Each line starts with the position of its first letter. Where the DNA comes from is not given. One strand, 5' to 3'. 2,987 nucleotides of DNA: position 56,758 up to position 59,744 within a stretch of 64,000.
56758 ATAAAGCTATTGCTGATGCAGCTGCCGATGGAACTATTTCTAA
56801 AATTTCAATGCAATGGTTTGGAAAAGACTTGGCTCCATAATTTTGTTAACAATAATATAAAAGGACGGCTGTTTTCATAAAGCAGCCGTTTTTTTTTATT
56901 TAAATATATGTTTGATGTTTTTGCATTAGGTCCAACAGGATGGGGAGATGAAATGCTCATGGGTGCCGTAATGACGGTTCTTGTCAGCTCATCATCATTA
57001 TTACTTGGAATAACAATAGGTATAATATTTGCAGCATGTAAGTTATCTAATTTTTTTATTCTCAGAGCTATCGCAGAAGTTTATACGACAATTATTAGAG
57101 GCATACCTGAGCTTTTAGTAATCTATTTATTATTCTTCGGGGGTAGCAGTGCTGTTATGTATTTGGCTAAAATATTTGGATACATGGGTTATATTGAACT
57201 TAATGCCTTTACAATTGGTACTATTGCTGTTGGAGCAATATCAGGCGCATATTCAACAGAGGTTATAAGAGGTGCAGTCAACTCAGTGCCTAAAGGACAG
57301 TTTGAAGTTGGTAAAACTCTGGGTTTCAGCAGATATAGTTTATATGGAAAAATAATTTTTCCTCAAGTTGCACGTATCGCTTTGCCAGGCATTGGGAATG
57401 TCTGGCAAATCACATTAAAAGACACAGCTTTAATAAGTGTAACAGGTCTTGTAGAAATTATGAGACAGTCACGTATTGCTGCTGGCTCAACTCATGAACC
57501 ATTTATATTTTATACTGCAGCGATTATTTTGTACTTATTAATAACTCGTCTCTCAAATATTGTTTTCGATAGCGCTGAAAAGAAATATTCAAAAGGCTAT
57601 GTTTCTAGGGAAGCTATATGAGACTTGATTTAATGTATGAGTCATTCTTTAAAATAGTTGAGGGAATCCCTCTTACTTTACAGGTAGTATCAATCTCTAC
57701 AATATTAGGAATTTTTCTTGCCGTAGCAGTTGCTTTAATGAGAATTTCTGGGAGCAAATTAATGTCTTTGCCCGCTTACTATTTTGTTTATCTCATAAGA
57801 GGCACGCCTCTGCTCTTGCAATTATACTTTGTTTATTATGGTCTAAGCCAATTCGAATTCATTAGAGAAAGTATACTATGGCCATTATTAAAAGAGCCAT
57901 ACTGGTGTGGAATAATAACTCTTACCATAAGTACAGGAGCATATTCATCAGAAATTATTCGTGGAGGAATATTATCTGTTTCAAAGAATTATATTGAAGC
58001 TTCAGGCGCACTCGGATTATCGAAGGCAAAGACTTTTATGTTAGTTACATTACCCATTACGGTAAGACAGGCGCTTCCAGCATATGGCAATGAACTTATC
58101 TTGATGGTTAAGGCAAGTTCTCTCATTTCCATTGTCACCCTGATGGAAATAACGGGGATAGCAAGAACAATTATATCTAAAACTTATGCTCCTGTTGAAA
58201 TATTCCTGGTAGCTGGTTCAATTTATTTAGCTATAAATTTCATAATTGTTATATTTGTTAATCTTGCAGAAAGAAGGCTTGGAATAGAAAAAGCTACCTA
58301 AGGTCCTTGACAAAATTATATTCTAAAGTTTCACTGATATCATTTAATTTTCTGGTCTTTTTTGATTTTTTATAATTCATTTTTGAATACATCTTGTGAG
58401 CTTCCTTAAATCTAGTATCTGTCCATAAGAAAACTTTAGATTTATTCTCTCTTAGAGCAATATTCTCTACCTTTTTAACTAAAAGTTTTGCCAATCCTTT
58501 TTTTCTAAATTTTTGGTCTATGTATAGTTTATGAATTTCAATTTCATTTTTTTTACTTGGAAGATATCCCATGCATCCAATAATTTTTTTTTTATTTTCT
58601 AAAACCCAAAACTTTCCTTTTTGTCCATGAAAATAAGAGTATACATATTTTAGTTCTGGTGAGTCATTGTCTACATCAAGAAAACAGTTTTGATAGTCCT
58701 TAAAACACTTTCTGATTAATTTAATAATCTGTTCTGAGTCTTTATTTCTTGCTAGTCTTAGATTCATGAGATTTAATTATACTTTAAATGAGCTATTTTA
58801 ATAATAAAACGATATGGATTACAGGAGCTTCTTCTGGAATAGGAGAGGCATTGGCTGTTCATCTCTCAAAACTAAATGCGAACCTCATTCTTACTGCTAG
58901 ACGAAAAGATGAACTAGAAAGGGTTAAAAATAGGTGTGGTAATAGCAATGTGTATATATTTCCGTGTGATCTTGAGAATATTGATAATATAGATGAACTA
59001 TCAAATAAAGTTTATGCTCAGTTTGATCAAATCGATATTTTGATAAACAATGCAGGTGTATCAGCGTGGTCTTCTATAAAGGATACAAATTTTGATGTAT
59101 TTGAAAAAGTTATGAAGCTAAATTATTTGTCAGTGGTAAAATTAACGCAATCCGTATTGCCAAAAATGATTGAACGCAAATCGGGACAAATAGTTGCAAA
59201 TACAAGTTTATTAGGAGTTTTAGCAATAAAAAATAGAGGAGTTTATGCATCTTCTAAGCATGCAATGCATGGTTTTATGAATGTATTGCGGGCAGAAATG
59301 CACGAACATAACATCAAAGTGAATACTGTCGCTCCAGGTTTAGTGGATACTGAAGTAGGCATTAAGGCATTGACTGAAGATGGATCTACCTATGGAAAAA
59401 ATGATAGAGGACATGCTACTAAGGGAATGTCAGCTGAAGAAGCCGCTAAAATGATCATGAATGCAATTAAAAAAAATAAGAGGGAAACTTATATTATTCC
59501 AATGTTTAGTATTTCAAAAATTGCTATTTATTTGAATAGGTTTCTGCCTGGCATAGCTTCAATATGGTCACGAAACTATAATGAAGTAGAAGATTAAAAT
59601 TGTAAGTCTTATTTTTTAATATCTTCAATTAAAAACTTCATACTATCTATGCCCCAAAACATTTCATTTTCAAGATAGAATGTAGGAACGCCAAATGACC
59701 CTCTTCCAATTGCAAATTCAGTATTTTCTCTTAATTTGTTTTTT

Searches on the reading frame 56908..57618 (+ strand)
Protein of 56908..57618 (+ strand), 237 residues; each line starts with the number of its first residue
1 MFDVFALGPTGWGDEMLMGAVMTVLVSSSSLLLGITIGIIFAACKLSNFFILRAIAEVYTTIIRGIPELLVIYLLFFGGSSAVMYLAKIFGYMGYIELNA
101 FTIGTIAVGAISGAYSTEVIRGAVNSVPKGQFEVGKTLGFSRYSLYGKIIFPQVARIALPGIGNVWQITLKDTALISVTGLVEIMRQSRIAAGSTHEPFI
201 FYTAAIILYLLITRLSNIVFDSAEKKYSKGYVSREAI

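Call 9: search_protein_families(library=pfam, proteins=[window:56908-57618:+], max_evalue=0.001)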
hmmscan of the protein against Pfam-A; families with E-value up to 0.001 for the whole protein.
window:56908-57618:+ (237 aa): 1 family
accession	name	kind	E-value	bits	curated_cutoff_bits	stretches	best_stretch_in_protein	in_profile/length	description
PF00528.27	BPD_transp_1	-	3.3e-19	69.8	26.4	1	34-226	1-181/184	Binding-protein-dependent transport system inner membrane component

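Call 10: search_protein_families(library=ncbifam, proteins=[window:56908-57618:+], max_evalue=0.001)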
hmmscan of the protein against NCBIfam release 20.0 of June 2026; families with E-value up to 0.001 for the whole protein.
window:56908-57618:+ (237 aa): 10 families
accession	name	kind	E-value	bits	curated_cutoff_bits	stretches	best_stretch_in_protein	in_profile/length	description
NF011714.0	PRK15135.1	subfamily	9.2e-54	182.7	319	1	11-231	4-223/228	histidine ABC transporter permease HisQ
NF008337.0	PRK11123.1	equivalog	4.1e-51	173.8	277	1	17-228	8-231/238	arginine ABC transporter permease ArtQ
TIGR03004.1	ectoine_ehuC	equivalog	1.1e-29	103.8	196.95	1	16-233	7-212/214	ectoine/hydroxyectoine ABC transporter permease subunit EhuC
NF011680.0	PRK15100.1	equivalog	3.6e-29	102.2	300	1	16-225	15-212/222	cystine ABC transporter permease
NF007028.0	PRK09494.1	equivalog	4e-29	102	303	1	16-226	15-215/219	glutamine ABC transporter permease GlnP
NF011651.0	PRK15069.1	subfamily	3.2e-26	92.1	306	1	16-229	19-230/237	histidine ABC transporter permease HisM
TIGR03003.1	ectoine_ehuD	equivalog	2.4e-23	83.2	205.2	1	15-224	12-209/212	ectoine/hydroxyectoine ABC transporter permease subunit EhuD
NF008336.0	PRK11122.1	equivalog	1.9e-22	80.1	248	1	15-226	7-214/222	arginine ABC transporter permease ArtM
TIGR01726.1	HEQRo_perm_3TM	subfamily_domain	2.1e-16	60.3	42.2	1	16-122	5-99/99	ABC transporter permease subunit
NF011687.0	PRK15107.1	equivalog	2.4e-15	57.1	318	1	16-202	16-200/224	glutamate/aspartate ABC transporter permease GltK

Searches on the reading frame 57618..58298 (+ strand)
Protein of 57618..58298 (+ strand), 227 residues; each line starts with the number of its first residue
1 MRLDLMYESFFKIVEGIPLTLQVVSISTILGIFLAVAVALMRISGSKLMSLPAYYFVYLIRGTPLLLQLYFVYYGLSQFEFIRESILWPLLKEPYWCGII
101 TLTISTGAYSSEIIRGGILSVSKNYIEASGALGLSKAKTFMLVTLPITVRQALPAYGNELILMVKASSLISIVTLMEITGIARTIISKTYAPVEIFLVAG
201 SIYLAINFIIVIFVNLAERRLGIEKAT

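Call 9: search_protein_families(library=pfam, proteins=[window:57618-58298:+], max_evalue=0.001)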
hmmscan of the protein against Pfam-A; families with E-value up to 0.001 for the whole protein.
window:57618-58298:+ (227 aa): 1 family
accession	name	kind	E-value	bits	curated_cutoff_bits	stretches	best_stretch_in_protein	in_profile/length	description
PF00528.27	BPD_transp_1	-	1.1e-16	61.5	26.4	1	30-221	4-182/184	Binding-protein-dependent transport system inner membrane component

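Call 10: search_protein_families(library=ncbifam, proteins=[window:57618-58298:+], max_evalue=0.001)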
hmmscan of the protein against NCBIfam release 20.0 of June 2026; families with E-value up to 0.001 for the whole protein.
window:57618-58298:+ (227 aa): 11 families
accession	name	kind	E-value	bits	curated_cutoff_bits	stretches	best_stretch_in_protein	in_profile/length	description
NF008336.0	PRK11122.1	equivalog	1.4e-49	168.8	248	1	7-220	2-214/222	arginine ABC transporter permease ArtM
NF011651.0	PRK15069.1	subfamily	3.3e-45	154.3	306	1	14-220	20-227/237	histidine ABC transporter permease HisM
NF007028.0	PRK09494.1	equivalog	4.9e-36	124.6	303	1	6-223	8-218/219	glutamine ABC transporter permease GlnP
TIGR03004.1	ectoine_ehuC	equivalog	9.9e-35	120.3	196.95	1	13-221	7-206/214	ectoine/hydroxyectoine ABC transporter permease subunit EhuC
TIGR03003.1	ectoine_ehuD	equivalog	1.7e-33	116.4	205.2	1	12-221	12-212/212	ectoine/hydroxyectoine ABC transporter permease subunit EhuD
NF011680.0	PRK15100.1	equivalog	4.1e-32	111.8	300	1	3-221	5-214/222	cystine ABC transporter permease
NF008337.0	PRK11123.1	equivalog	9.5e-30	103.8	277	1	9-220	3-229/238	arginine ABC transporter permease ArtQ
NF011714.0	PRK15135.1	subfamily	5.2e-26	91.9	319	1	13-220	9-218/228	histidine ABC transporter permease HisQ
NF011687.0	PRK15107.1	equivalog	1.4e-21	77.5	318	1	11-220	14-222/224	glutamate/aspartate ABC transporter permease GltK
TIGR01726.1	HEQRo_perm_3TM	subfamily_domain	3e-20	72.6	42.2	1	11-116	3-99/99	ABC transporter permease subunit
TIGR01097.1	PhnE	equivalog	0.00029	20.4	216.7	0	10-66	54-113/252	phosphonate ABC transporter, permease protein PhnE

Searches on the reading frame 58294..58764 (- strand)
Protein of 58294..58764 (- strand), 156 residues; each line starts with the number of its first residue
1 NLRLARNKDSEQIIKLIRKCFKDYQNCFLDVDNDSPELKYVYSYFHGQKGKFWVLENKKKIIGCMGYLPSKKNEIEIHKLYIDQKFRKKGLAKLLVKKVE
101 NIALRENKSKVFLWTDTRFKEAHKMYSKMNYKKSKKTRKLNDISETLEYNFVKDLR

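Call 10: search_protein_families(library=ncbifam, proteins=[window:58294-58764:-], max_evalue=0.001)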
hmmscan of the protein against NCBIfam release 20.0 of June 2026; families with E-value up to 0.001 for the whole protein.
window:58294-58764:- (156 aa): 11 families
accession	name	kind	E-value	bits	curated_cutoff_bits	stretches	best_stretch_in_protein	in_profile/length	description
NF053587.1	SpmdActasePaiA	equivalog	2.3e-10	40.5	250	1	72-134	88-150/172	spermidine/spermine N(1)-acetyltransferase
TIGR01575.1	rimI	equivalog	9.1e-09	35.6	86.4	1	39-139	21-120/132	ribosomal protein S18-alanine N-acetyltransferase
NF005840.0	PRK07757.1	equivalog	1.1e-08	35.1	154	1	51-136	43-123/153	N-acetyltransferase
NF033078.2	AAC_6p_Ia_fam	equivalog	7.2e-08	32.5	265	1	57-147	58-146/181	AAC(6')-Ia family aminoglycoside 6'-N-acetyltransferase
NF002959.0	PRK03624.1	equivalog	1.2e-07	31.6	124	1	2-136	9-134/147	GNAT family acetyltransferase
NF033083.0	AAC_3_I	equivalog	1.4e-07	31.8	200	1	12-132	14-135/145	AAC(3)-I family aminoglycoside N-acetyltransferase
NF040501.1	resist_ArsN2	equivalog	2.3e-07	30.5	125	1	48-150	22-120/133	arsenic resistance N-acetyltransferase ArsN2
NF003641.0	PRK05279.1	equivalog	7.2e-05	21.8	344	1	51-116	335-401/441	amino-acid N-acetyltransferase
NF033150.1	AAC_6p_A49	exception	7.6e-05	22.5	410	1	58-136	60-136/184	aminoglycoside 6'-N-acetyltransferase AacA49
TIGR03827.1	GNAT_ablB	equivalog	0.00059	19.4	205.1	1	2-112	118-221/266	putative beta-lysine N-acetyltransferase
NF000486.1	AAC_6p_Ip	exception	0.00094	19.2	390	0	58-123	40-105/173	aminoglycoside 6'-N-acetyltransferase AAC(6')-Ip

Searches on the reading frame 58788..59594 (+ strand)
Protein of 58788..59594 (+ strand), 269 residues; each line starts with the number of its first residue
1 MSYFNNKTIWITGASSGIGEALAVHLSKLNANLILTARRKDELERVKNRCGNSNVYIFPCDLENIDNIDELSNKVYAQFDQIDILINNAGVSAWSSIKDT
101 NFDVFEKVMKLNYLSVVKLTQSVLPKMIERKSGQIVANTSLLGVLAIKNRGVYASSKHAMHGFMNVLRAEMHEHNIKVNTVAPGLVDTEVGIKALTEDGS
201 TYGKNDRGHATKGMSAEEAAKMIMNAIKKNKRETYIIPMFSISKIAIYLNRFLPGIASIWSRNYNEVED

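Call 10: search_protein_families(library=ncbifam, proteins=[window:58788-59594:+], max_evalue=0.001)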
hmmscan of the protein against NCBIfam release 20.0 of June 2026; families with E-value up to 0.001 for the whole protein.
window:58788-59594:+ (269 aa): 234 families (the best 25 are shown)
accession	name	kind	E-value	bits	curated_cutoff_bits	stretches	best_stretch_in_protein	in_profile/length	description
NF004825.0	PRK06181.1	equivalog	6.7e-70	235.4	215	1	1-256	1-254/268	SDR family oxidoreductase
NF005539.0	PRK07201.1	equivalog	1e-44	153.4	549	1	5-232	369-589/657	SDR family oxidoreductase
NF005806.0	PRK07666.1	equivalog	5.4e-44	150.3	286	1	3-232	4-226/239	3-ketoacyl-ACP reductase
NF005672.0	PRK07454.1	equivalog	1e-42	146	234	1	5-190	5-192/241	SDR family oxidoreductase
NF004521.0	PRK05866.1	equivalog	1.1e-42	146.2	368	1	5-244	39-270/294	SDR family oxidoreductase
NF005881.0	PRK07832.1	equivalog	3.9e-42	144.4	296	1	2-232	5-243/287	SDR family oxidoreductase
NF005495.0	PRK07109.1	subfamily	2.3e-41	142.2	264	1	4-256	6-254/334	SDR family oxidoreductase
NF005437.0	PRK07024.1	equivalog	2e-40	138.9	266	1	6-238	4-225/259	SDR family oxidoreductase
NF040690.1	mycolate_SDR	equivalog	6.6e-40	137.2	380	1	8-254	10-249/265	mycolate reductase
NF052558.1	MBtsdlDhBudC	equivalog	1.3e-39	136.3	270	1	4-223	1-219/250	meso-2,3-butanediol dehydrogenase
NF004823.0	PRK06179.1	subfamily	1.5e-39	136.1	310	1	5-254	4-255/271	oxidoreductase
NF009093.0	PRK12429.1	subfamily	4.8e-39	134.2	258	1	4-224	3-215/259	3-hydroxybutyrate dehydrogenase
NF005559.1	PRK07231.1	subfamily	1.4e-38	132.9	215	1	4-196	2-196/249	glucose 1-dehydrogenase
NF005878.0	PRK07825.1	subfamily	2e-38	132.3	287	1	4-240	7-230/278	short chain dehydrogenase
NF006073.0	PRK08219.1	equivalog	5e-38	131.1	218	1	6-230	3-212/227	SDR family oxidoreductase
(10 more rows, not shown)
